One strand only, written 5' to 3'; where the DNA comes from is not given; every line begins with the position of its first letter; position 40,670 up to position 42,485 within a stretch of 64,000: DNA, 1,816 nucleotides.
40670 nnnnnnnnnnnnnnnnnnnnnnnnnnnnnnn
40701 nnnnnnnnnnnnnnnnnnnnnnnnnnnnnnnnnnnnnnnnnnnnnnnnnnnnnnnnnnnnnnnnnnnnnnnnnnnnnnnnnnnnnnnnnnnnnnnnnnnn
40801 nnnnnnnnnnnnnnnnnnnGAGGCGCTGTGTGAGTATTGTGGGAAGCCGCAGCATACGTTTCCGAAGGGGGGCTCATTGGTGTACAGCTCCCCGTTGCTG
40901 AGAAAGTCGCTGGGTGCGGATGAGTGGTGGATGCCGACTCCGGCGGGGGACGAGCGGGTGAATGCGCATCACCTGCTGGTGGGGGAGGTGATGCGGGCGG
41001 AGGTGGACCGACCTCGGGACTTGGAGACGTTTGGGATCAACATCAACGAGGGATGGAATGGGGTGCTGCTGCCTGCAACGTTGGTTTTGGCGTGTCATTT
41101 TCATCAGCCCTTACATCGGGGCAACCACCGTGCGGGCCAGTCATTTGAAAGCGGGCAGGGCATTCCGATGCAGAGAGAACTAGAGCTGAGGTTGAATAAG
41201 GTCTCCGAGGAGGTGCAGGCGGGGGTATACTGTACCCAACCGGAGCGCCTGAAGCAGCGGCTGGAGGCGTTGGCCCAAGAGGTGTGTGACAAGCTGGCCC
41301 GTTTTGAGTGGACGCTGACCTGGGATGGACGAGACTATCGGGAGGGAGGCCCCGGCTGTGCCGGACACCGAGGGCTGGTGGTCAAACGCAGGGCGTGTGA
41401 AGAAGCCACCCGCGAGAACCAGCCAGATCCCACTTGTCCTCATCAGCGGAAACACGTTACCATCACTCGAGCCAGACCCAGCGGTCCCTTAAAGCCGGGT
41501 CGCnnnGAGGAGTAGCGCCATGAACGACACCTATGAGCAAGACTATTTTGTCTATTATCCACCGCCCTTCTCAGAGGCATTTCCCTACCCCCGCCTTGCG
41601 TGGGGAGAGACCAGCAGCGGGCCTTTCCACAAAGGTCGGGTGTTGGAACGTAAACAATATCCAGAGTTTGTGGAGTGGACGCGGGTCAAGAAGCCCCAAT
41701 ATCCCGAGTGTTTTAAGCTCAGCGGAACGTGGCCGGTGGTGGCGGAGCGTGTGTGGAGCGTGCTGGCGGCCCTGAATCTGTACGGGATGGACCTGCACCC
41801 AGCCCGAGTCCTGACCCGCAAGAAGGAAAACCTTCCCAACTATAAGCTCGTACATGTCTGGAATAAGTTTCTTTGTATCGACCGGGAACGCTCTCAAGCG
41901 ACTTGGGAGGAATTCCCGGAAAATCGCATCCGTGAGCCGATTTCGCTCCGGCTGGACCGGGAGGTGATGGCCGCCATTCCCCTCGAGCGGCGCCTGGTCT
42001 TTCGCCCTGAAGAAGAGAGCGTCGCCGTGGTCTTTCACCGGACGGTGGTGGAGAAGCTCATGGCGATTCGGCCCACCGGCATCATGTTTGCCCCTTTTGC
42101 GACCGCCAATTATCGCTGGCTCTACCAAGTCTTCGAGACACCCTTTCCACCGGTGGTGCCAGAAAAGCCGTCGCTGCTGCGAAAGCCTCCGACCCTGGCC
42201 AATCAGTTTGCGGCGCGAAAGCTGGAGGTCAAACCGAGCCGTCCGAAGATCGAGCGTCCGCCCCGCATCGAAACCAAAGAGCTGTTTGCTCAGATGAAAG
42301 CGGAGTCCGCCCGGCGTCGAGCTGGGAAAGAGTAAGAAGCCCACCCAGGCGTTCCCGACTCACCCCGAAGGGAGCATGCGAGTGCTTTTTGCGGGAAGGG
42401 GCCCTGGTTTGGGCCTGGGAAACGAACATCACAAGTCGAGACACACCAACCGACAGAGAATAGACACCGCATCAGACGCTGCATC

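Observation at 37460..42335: Polymorphic-toxin-like giant protein with a C-terminal AHH nuclease domain and an adjacent immunity candidate, with an atypical N-terminal architecture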

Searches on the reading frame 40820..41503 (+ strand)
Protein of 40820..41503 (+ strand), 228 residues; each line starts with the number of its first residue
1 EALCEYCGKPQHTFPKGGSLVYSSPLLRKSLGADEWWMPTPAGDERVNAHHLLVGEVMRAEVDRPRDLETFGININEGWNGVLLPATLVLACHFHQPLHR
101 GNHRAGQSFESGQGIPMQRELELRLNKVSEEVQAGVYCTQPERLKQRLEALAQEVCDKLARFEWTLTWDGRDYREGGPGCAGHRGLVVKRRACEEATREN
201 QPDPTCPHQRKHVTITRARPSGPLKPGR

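Call 36: find_homologous_proteins(query=A1, max_evalue=0.00001)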
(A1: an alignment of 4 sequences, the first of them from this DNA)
Query A1 (4 sequences) (228 aa, profile of the alignment): 94 proteins with E <= 0.00001 among 3135 candidates.
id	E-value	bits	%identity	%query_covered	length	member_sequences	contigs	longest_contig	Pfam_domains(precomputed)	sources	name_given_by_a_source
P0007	6.6e-95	335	33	92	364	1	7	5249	PF14412.13,PF13665.12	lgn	-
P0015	1.1e-71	259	38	92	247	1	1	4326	PF14412.13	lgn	-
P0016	4.6e-71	257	34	98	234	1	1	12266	PF14412.13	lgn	-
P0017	6.1e-70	253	39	93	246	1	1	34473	PF14412.13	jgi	jgi:hypothetical protein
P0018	6.6e-70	253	36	100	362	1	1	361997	PF14412.13,PF13665.12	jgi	jgi:uncharacterized Zn-binding protein involved in type VI secretion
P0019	1.0e-69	253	34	93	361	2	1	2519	PF14412.13,PF13665.12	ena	-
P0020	2.5e-69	251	35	92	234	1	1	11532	PF14412.13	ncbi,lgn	-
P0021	3.4e-69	251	33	88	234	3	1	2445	PF14412.13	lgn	-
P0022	4.6e-69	251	35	92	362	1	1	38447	PF14412.13,PF13665.12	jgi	-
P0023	5.6e-69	250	38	83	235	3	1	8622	PF14412.13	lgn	-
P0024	1.5e-68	249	35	99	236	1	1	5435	PF14412.13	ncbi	ncbi:MAG: AHH domain-containing protein [Pseudomonadota bacterium]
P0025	1.8e-68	249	34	99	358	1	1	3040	PF14412.13,PF13665.12,PF05488.19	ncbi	-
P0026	2.0e-68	248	35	89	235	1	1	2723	PF14412.13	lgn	-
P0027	2.3e-68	248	38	92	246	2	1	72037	PF14412.13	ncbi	-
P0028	2.5e-68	248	33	99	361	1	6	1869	PF14412.13,PF13665.12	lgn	-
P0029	3.1e-68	248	34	99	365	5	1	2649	PF14412.13,PF13665.12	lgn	-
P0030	3.6e-68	248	37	92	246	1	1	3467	PF14412.13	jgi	jgi:hypothetical protein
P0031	3.7e-68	248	36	92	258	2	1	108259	PF14412.13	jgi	jgi:hypothetical protein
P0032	5.3e-68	247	34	93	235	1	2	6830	PF14412.13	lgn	-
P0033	6.7e-68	247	34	93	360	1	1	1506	PF13665.12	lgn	-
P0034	8.1e-68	246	34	99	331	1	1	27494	PF14412.13,PF13665.12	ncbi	ncbi:MAG: PAAR-like domain-containing protein [Pseudomonadota bacterium]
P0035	1.1e-67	246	32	89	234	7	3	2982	PF14412.13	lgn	-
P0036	4.2e-67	244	33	98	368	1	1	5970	PF14412.13,PF13665.12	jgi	jgi:hypothetical protein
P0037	9.2e-67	243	34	92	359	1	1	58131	PF14412.13,PF13665.12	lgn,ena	-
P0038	1.0e-66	243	40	80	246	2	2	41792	PF14412.13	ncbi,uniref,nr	ncbi:AHH domain-containing protein [Pyxidicoccus fallax]|uniref:Uncharacterized protein n=1 Tax=Pyxi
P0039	1.3e-66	243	38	93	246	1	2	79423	PF14412.13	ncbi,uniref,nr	ncbi:AHH domain-containing protein [Pyxidicoccus fallax]|uniref:Uncharacterized protein n=1 Tax=Pyxi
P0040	1.5e-66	242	37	97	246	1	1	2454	PF14412.13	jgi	jgi:hypothetical protein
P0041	2.4e-66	242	32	99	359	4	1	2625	PF14412.13,PF13665.12,PF05488.19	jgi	-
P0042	3.1e-66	241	35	100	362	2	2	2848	PF14412.13,PF13665.12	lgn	-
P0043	3.6e-66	241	38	92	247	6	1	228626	PF14412.13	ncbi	-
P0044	4.2e-66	241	33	97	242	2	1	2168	PF14412.13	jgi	jgi:hypothetical protein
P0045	5.5e-66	241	38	86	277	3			PF14412.13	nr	nr:AHH domain-containing protein [Myxococcus sp. RHSTA-1-4]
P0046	1.1e-65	240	37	92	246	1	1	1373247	PF14412.13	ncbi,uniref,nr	ncbi:AHH domain-containing protein [Myxococcus sp. CA051A]|uniref:AHH domain-containing protein n=1 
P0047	1.2e-65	239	34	99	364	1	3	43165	PF14412.13,PF13665.12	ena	-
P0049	1.6e-65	239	38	79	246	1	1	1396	PF14412.13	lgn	-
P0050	1.6e-65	239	35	93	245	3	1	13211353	PF14412.13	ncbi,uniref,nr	ncbi:AHH domain-containing protein [Pyxidicoccus parkwayensis]|uniref:AHH domain-containing protein 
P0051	7.0e-65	237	35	92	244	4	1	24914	PF14412.13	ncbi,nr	ncbi:AHH domain-containing protein [Myxococcus sp. CA039A]|nr:AHH domain-containing protein [Myxococ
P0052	2.6e-64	235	36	87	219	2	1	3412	PF14412.13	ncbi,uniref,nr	ncbi:AHH domain-containing protein [Myxococcus vastator]|uniref:AHH domain-containing protein n=1 Ta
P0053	3.3e-64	235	36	76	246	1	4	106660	PF14412.13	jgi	jgi:hypothetical protein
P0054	3.7e-64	235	37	92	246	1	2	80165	PF14412.13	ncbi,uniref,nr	ncbi:AHH domain-containing protein [Pyxidicoccus fallax]|uniref:Uncharacterized protein n=1 Tax=Pyxi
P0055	4.2e-64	234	35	93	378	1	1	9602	PF14412.13,PF13665.12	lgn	-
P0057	1.4e-63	233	34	93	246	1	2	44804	PF14412.13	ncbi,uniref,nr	ncbi:AHH domain-containing protein [Pyxidicoccus fallax]|uniref:Uncharacterized protein n=1 Tax=Pyxi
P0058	1.6e-63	232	36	80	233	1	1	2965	PF14412.13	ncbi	-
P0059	1.7e-63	232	34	95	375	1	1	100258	PF14412.13,PF13665.12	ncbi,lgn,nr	ncbi:DUF4150 domain-containing protein [Vibrio cholerae]|nr:DUF4150 domain-containing protein [Vibri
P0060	4.9e-63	231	34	92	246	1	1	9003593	PF14412.13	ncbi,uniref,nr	ncbi:AHH domain-containing protein [Corallococcus macrosporus]|uniref:Uncharacterized protein n=1 Ta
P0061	5.0e-63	231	39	80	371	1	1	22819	PF14412.13,PF13665.12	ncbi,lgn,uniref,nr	ncbi:PAAR-like domain-containing protein [Archangium sp.]|uniref:PAAR-like domain-containing protein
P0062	5.9e-63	231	34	92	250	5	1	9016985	PF14412.13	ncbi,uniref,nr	ncbi:AHH domain-containing protein [Myxococcus sp. SDU36]|uniref:AHH domain-containing protein n=1 T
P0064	2.2e-62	229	32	92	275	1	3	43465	PF14412.13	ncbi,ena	-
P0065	3.2e-62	228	31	99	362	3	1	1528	PF14412.13,PF13665.12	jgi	jgi:uncharacterized Zn-binding protein involved in type VI secretion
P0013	3.8e-62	228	32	100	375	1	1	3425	PF14412.13,PF13665.12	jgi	-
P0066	4.3e-62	228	33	92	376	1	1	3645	PF14412.13,PF13665.12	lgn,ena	-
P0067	1.0e-61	227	34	92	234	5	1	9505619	PF14412.13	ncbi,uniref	ncbi:AHH domain-containing protein [Myxococcus sp. Y35]|uniref:AHH domain-containing protein n=1 Tax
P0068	6.5e-61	224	38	87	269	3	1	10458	PF14412.13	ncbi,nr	ncbi:MAG TPA: AHH domain-containing protein [Anaeromyxobacter sp.]|nr:AHH domain-containing protein 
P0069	1.0e-60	223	33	93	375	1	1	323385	PF14412.13,PF13665.12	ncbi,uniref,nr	ncbi:PAAR-like domain-containing protein [Myxococcus qinghaiensis]|uniref:PAAR-like domain-containin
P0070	3.1e-60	222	33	92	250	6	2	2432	PF14412.13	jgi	-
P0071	3.3e-60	222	33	98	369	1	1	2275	PF14412.13,PF13665.12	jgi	jgi:Domain of unknown function (DUF4150)/A nuclease family of the HNH/ENDO VII superfamily with cons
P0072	5.7e-59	218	36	76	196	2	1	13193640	PF14412.13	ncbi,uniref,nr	ncbi:AHH domain-containing protein [Pyxidicoccus sp. MSG2]|uniref:AHH domain-containing protein n=1 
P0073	8.1e-59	217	35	92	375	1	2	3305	PF14412.13,PF13665.12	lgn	-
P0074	2.8e-58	215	32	78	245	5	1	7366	PF14412.13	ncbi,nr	ncbi:AHH domain-containing protein [Myxococcus sp. AM009]|nr:AHH domain-containing protein [Myxococc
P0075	4.5e-58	215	35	98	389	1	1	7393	PF14412.13,PF13665.12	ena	-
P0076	3.0e-57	212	36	89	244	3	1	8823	PF14412.13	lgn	-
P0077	1.9e-56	209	37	98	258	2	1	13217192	PF14412.13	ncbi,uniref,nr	ncbi:hypothetical protein F0U60_11750 [Archangium minus]|uniref:HNH nuclease domain-containing prote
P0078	2.5e-56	209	32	85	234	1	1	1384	PF14412.13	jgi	jgi:hypothetical protein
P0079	2.5e-56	209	34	75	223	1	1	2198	PF14412.13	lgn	-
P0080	4.7e-54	202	33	92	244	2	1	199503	PF14412.13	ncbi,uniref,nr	ncbi:AHH domain-containing protein [Myxococcus eversor]|uniref:AHH domain-containing protein n=1 Tax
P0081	3.8e-53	199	36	92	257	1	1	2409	PF14412.13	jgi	jgi:hypothetical protein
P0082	1.7e-51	193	34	97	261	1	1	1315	PF14412.13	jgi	jgi:hypothetical protein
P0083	4.5e-43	166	34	75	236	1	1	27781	PF14412.13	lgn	-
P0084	5.9e-40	155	32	92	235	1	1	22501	PF14412.13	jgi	jgi:hypothetical protein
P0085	2.9e-39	153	33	62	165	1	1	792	PF14412.13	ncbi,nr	ncbi:MAG: hypothetical protein GY821_06610, partial [Gammaproteobacteria bacterium]|nr:hypothetical 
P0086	1.6e-37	147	28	84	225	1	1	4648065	PF14412.13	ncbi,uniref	ncbi:AHH domain-containing protein [Marinicellulosiphila megalodicopiae]|uniref:AHH domain-containin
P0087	3.5e-37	146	30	62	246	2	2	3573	PF14412.13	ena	-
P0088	3.8e-37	146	30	67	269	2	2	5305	PF14412.13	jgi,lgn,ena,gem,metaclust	metaclust:\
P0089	1.3e-36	145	35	57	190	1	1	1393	PF14412.13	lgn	-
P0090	3.6e-36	143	33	64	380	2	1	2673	PF14412.13,PF14107.12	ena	-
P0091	1.5e-35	141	28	59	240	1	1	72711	PF14412.13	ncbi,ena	-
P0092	5.0e-35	139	29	77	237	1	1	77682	PF14412.13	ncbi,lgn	-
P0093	9.6e-34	135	34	64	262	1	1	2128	PF14412.13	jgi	jgi:hypothetical protein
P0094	4.1e-31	127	32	68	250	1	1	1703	PF14412.13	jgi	jgi:hypothetical protein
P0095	4.2e-30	123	25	89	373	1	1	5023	PF14412.13,PF14107.12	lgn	-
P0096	6.0e-30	123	28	83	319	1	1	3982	PF14412.13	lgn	-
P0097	9.6e-30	122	34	64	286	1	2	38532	PF14412.13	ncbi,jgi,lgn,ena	jgi:hypothetical protein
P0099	3.0e-28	117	30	73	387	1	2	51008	PF14412.13,PF14107.12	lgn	-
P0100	1.1e-27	115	33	64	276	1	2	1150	PF14412.13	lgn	-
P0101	3.1e-27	114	36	46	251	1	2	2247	PF13665.12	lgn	-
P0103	1.5e-24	105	30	58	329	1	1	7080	PF14412.13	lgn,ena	-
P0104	1.3e-21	95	23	55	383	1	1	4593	PF14412.13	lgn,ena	-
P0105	3.7e-20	91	30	48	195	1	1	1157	PF14412.13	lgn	-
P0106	9.9e-11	60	38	26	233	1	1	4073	PF14412.13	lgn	-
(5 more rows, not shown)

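Call 57: find_encoding_contigs(protein=P0018, flank=10000, max_places=2)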
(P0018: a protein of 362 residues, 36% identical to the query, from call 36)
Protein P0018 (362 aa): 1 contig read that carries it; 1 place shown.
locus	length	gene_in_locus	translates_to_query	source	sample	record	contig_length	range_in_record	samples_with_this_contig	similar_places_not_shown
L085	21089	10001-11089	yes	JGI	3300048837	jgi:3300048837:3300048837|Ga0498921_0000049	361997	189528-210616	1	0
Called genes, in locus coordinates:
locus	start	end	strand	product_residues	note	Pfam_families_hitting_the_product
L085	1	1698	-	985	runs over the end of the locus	PF12633:Adenyl_cycl_N, PF01295:Adenylate_cycl, PF26690:Adenylate_cycl_3rd, PF26691:Adenylate_cycl_4th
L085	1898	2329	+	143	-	-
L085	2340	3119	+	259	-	PF00378:ECH_1, PF16113:ECH_2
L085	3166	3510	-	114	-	-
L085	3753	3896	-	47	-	-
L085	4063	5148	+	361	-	PF14226:DIOX_N, PF03171:2OG-FeII_Oxy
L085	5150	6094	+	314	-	-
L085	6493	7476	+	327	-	PF13379:NMT1_2, PF09084:NMT1, PF12974:Phosphonate-bd (weak)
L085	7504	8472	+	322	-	PF00528:BPD_transp_1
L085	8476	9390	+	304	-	PF00005:ABC_tran, PF13304:AAA_21 (faint)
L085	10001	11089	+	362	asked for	PF13665:Tox-PAAR-like, PF14412:AHH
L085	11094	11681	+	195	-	PF07791:Imm11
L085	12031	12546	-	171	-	PF01638:HxlR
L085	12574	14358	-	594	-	PF00664:ABC_membrane, PF00005:ABC_tran, PF02463:SMC_N (weak)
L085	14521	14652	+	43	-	-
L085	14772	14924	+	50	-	-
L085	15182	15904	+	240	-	PF04338:DUF481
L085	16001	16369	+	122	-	PF06127:Mpo1-like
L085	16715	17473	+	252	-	PF09347:DUF1989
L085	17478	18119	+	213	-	PF09347:DUF1989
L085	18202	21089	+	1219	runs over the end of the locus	PF00289:Biotin_carb_N, PF02786:CPSase_L_D2, PF07478:Dala_Dala_lig_C, PF02785:Biotin_carb_C, PF02626:CT_A_B, PF02682:CT_C_D, PF00364:Biotin_lipoyl, PF25917:BSH_RND, +3 more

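Call 58: find_encoding_contigs(protein=P0061, flank=10000, max_places=2)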
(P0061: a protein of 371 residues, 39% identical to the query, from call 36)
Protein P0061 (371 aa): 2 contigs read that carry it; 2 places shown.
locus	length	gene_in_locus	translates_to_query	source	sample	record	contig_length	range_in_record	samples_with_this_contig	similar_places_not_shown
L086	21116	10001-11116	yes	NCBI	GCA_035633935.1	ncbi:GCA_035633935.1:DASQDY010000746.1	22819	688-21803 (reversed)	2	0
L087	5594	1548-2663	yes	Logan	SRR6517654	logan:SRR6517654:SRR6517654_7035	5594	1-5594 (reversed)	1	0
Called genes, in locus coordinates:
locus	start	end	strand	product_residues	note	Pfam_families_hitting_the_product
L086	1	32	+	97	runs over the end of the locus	PF13602:ADH_zinc_N_2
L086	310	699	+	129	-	-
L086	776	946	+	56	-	-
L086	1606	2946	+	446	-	-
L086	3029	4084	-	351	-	-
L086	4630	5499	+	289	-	PF15650:Tox-REase-9 (weak)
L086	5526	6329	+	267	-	-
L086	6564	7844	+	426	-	PF01979:Amidohydro_1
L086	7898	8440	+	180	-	-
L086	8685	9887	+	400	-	-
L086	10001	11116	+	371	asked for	PF13665:Tox-PAAR-like, PF14412:AHH (weak)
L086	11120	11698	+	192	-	PF07791:Imm11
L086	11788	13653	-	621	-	PF00069:Pkinase, PF07714:PK_Tyr_Ser-Thr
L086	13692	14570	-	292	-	PF09544:DUF2381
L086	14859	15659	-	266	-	-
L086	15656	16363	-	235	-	-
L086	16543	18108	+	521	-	PF09594:GT87, PF13231:PMT_2, PF02366:PMT (weak)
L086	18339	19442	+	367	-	PF13439:Glyco_transf_4, PF13579:Glyco_trans_4_4, PF20706:GT4-conflict (weak), PF00534:Glycos_transf_1, PF13692:Glyco_trans_1_4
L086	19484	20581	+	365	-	PF13524:Glyco_trans_1_2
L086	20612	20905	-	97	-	-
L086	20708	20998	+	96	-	PF01817:CM_2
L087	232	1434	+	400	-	-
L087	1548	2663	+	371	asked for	PF13665:Tox-PAAR-like, PF14412:AHH (weak)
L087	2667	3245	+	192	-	PF07791:Imm11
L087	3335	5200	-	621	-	PF00069:Pkinase, PF07714:PK_Tyr_Ser-Thr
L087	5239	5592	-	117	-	?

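Call 81: find_encoding_contigs(protein=P0059, flank=10000, max_places=2)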
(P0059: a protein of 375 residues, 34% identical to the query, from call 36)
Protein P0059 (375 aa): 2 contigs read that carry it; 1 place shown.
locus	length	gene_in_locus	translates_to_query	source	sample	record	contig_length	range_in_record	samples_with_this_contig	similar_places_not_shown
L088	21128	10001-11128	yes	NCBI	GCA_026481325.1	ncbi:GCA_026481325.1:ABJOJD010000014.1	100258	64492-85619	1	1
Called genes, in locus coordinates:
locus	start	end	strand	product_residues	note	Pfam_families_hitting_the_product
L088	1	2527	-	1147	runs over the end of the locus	PF07916:TraG_N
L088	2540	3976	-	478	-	PF06122:TraH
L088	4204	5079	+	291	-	-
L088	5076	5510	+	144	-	-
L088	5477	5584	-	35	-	-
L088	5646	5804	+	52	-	-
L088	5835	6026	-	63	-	PF24806:DUF7706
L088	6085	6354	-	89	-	-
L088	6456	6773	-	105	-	-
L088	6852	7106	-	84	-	-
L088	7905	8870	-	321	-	PF12835:Integrase_1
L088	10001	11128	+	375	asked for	PF13665:Tox-PAAR-like, PF14412:AHH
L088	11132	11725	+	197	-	-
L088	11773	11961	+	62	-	-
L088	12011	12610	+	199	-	PF03692:CxxCxxCC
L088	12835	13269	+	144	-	PF00258:Flavodoxin_1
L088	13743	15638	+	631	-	PF00890:FAD_binding_2 (faint), PF01134:GIDA, PF12831:FAD_oxidored, PF21680:GIDA_C_1st, PF13932:SAM_GIDA_C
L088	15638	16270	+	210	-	PF02527:GidB, PF13847:Methyltransf_31 (weak)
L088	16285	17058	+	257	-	PF00142:Fer4_NifH, PF01656:CbiA, PF02374:ArsA_ATPase (weak), PF06564:CBP_BcsQ, PF09140:MipZ, PF10609:ParA, PF13614:AAA_31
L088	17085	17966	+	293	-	PF02195:ParB_N, PF17762:HTH_ParB, PF23552:ParB_C (weak)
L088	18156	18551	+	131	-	PF03899:ATP-synt_I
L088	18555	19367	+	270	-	PF00119:ATP-synt_A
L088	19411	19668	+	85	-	PF00137:ATP-synt_C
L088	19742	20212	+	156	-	PF00430:ATP-synt_B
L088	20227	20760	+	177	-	PF00213:OSCP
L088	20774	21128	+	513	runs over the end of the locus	PF02874:ATP-synt_ab_N, PF00006:ATP-synt_ab, PF00306:ATP-synt_ab_C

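Call 82: find_encoding_contigs(protein=P0069, flank=10000, max_places=2)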
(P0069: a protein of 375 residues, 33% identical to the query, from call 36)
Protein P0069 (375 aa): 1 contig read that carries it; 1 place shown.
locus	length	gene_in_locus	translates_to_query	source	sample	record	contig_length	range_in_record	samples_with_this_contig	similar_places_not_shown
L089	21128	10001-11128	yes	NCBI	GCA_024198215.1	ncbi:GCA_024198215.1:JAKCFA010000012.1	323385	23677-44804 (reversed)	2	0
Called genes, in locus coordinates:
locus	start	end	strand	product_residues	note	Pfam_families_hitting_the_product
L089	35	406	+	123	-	PF13560:HTH_31, PF01381:HTH_3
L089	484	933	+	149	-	PF13560:HTH_31, PF01381:HTH_3, PF13443:HTH_26 (faint)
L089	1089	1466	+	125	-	PF00072:Response_reg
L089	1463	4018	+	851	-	PF00989:PAS, PF08448:PAS_4, PF13188:PAS_8 (weak), PF13426:PAS_9, PF00512:HisKA, PF02518:HATPase_c, PF00072:Response_reg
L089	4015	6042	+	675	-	PF00072:Response_reg, PF01627:Hpt (weak), PF00072:Response_reg, PF00990:GGDEF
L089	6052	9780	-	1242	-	PF01048:PNP_UDP_1, PF13428:TPR_14 (faint), PF07719:TPR_2 (faint), PF13431:TPR_17 (faint), PF00515:TPR_1 (faint), PF12862:ANAPC5 (faint), PF13181:TPR_8 (faint), PF13424:TPR_12, +1 more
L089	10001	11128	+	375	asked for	PF13665:Tox-PAAR-like, PF14412:AHH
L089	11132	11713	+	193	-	PF07791:Imm11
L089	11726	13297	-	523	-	PF08309:LVIVD (faint)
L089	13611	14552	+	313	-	PF00890:FAD_binding_2 (weak), PF01266:DAO (weak), PF03486:HI0933_like (faint), PF05834:Lycopene_cycl (faint), PF07992:Pyr_redox_2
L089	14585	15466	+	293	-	PF02311:AraC_binding (faint), PF12833:HTH_18, PF00165:HTH_AraC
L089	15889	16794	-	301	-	PF00126:HTH_1, PF03466:LysR_substrate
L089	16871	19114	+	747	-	PF00930:DPPIV_N, PF26549:Tricorn_N (faint), PF00326:Peptidase_S9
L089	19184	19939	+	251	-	-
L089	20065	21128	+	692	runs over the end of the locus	PF03413:PepSY (faint), PF07504:FTP, PF02128:Peptidase_M36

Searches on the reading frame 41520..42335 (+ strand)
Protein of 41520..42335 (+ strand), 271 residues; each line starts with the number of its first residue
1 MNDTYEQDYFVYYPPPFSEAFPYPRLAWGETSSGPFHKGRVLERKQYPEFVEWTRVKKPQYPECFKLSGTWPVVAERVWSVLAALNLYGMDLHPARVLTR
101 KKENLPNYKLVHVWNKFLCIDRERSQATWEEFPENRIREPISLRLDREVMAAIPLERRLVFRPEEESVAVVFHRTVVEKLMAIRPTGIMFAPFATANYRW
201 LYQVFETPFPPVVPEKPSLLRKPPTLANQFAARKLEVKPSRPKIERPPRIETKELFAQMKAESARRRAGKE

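Call 6: search_protein_families(library=pfam, proteins=[window:41520-42335:+], max_evalue=0.1)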
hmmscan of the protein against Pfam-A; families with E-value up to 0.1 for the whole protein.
window:41520-42335:+ (271 aa): 1 family
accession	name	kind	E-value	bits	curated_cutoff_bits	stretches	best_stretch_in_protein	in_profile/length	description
PF07791.16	Imm11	-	6e-05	22.9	22.1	1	61-193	59-192/194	Immunity protein family (Imm11)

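Call 9: search_protein_families(library=ncbifam, proteins=[window:41520-42335:+], max_evalue=0.1)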
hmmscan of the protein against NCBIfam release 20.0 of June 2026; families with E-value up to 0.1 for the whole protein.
window:41520-42335:+ (271 aa): 0 families

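Call 18: search_solved_structures(query=window:41520-42335:+, max_evalue=1)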
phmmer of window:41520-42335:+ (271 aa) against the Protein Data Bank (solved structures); distinct sequences matched with E-value up to 1: 1.
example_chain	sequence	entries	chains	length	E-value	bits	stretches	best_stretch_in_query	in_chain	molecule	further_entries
3piw_A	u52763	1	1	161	0.75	12.5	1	54-134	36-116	Type I interferon 2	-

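Call 32: find_encoding_contigs(protein=window:41520-42335:+, flank=10000, max_places=6)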
Protein window:41520-42335:+ (271 aa): no gene with exactly this product is on record in the collection.
